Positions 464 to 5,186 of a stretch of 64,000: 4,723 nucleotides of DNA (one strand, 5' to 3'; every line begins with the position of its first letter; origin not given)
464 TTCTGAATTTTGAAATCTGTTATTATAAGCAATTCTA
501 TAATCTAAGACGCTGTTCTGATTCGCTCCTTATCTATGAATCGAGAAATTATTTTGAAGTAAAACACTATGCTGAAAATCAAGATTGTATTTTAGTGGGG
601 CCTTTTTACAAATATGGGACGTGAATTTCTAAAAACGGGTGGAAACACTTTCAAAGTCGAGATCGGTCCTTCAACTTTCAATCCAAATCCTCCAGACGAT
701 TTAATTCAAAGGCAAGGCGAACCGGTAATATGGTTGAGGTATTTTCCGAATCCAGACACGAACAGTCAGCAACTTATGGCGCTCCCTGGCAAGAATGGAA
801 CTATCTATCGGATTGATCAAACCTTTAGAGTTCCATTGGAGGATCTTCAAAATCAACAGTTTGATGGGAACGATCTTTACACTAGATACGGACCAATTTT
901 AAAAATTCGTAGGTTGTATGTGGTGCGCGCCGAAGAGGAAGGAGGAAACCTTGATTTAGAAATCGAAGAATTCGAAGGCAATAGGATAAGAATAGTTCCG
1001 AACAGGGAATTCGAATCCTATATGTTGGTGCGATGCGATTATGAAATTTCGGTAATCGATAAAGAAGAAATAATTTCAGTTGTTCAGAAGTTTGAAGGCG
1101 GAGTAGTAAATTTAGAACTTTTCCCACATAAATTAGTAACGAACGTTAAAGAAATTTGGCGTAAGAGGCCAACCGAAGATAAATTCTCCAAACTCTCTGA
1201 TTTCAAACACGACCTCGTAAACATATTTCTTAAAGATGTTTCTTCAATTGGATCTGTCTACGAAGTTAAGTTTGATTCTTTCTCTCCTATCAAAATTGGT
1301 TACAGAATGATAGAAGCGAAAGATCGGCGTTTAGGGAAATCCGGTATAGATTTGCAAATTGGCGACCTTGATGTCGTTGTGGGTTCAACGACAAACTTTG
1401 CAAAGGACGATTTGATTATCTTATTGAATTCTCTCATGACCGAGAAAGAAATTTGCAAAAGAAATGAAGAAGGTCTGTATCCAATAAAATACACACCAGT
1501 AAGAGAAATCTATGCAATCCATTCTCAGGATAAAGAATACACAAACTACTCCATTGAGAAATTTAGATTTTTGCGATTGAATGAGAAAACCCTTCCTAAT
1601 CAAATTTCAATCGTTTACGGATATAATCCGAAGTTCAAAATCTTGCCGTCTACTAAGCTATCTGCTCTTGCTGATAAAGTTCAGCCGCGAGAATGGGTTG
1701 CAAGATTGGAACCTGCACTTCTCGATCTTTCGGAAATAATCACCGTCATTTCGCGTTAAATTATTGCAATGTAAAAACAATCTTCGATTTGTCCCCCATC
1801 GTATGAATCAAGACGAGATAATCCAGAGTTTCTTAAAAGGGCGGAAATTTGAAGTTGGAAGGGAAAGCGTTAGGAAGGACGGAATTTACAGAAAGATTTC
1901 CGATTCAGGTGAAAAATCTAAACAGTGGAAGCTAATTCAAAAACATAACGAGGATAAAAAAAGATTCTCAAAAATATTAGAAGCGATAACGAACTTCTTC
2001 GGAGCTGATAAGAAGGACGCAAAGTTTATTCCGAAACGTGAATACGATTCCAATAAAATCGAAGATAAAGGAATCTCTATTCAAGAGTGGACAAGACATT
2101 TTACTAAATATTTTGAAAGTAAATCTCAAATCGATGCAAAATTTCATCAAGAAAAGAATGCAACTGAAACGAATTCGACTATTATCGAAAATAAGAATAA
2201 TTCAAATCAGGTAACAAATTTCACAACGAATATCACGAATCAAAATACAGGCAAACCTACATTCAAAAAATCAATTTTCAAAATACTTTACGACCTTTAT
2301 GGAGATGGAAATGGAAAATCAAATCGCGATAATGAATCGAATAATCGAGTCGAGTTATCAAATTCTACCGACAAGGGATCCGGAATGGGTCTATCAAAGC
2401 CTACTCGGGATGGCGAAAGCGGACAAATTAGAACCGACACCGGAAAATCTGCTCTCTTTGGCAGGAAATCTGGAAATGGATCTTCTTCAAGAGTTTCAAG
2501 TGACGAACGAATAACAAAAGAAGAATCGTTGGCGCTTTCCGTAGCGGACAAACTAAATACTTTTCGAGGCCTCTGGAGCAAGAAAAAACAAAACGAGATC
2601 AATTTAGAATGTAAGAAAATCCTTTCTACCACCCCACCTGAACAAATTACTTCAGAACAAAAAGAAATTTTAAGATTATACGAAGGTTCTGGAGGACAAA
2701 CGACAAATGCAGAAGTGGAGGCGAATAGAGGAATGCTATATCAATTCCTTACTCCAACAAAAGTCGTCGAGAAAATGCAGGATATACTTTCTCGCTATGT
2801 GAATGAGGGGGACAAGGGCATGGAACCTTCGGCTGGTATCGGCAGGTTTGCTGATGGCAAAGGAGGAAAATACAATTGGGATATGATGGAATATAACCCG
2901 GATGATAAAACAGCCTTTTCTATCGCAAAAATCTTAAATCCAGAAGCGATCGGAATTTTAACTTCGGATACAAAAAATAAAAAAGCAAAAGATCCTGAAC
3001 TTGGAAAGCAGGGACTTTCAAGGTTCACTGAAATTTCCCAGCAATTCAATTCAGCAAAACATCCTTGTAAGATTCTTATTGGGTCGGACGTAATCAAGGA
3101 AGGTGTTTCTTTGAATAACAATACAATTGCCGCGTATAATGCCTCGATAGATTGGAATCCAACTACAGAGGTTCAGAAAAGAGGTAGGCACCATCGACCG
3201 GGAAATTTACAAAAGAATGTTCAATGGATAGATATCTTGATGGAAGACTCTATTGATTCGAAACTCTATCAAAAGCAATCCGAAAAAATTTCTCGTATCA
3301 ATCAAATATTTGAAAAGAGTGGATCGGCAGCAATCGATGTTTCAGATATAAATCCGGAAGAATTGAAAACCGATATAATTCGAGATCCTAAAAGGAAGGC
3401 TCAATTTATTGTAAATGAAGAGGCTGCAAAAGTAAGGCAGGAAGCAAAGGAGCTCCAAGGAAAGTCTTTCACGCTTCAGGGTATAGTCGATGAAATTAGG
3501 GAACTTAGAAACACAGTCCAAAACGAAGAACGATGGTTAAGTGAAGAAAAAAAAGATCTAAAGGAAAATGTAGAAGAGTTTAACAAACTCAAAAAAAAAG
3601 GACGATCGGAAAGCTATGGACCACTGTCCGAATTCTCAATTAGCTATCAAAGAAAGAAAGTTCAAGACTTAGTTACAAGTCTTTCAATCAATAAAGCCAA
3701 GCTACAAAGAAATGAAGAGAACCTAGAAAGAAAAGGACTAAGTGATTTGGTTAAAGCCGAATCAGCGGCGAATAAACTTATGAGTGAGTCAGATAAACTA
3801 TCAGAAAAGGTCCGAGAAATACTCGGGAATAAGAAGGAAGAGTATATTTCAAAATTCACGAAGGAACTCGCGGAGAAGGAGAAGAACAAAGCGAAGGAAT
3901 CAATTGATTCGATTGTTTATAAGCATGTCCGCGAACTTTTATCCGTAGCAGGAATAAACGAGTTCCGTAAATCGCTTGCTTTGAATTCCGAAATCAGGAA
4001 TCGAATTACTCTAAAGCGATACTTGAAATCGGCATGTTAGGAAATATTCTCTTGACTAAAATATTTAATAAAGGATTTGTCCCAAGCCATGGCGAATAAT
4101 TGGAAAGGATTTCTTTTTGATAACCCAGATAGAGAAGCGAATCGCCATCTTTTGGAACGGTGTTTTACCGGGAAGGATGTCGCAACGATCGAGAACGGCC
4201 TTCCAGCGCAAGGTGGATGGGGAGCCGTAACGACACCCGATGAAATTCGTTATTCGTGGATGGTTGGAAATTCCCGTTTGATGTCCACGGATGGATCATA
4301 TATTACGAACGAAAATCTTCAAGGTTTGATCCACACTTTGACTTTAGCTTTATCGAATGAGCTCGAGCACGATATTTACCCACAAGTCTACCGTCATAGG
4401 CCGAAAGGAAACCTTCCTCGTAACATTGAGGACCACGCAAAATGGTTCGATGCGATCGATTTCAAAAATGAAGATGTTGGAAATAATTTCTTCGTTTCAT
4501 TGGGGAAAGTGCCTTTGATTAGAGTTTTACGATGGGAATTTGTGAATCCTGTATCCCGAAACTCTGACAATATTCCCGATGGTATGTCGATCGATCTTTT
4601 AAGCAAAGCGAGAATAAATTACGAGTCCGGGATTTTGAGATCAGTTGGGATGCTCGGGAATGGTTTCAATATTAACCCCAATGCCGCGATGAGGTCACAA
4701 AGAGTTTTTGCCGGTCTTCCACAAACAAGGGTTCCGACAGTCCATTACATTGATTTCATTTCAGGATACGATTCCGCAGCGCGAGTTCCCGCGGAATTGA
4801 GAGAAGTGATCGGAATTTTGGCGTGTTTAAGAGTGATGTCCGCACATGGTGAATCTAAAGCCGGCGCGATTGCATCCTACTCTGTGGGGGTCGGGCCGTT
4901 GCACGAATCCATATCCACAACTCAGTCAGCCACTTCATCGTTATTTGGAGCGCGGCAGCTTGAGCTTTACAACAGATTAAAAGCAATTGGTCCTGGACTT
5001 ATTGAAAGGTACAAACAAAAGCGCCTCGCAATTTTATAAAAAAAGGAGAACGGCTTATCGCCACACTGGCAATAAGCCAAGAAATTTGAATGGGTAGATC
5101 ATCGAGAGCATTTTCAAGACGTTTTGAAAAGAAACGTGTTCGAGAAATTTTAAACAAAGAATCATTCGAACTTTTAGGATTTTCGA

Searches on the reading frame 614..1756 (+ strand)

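Call 9: search_protein_families(library=phrogs, proteins=[window:614-1756:+], max_evalue=0.001)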
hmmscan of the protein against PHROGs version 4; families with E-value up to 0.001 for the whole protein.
window:614-1756:+ (381 aa): 1 family
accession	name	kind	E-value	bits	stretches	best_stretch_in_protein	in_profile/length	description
phrog_3738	-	unknown function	9.4e-127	423.9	1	3-376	2-372/373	-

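Call 19: search_protein_families(library=pfam, proteins=[window:614-1756:+], max_evalue=0.01)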
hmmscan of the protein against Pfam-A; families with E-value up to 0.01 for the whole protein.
window:614-1756:+ (381 aa): 0 families

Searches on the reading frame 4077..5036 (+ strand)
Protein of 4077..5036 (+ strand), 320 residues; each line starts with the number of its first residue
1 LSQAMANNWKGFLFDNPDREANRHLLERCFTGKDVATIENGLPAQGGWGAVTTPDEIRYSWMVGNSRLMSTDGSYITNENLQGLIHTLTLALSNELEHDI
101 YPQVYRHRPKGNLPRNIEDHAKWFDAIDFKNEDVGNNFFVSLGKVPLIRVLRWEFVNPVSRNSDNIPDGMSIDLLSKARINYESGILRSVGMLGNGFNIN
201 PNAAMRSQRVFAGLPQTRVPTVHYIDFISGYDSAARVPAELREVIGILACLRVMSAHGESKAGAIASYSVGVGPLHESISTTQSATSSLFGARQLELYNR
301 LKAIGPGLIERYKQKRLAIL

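Call 9: search_protein_families(library=phrogs, proteins=[window:4077-5036:+], max_evalue=0.001)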
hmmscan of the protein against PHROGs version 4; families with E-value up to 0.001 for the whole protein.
window:4077-5036:+ (320 aa): 1 family
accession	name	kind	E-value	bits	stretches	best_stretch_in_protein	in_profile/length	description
phrog_772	-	tail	7e-69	233.5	1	5-320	1-305/305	tail fiber protein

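Call 19: search_protein_families(library=pfam, proteins=[window:4077-5036:+], max_evalue=0.01)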
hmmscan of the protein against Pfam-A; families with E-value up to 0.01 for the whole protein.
window:4077-5036:+ (320 aa): 0 families
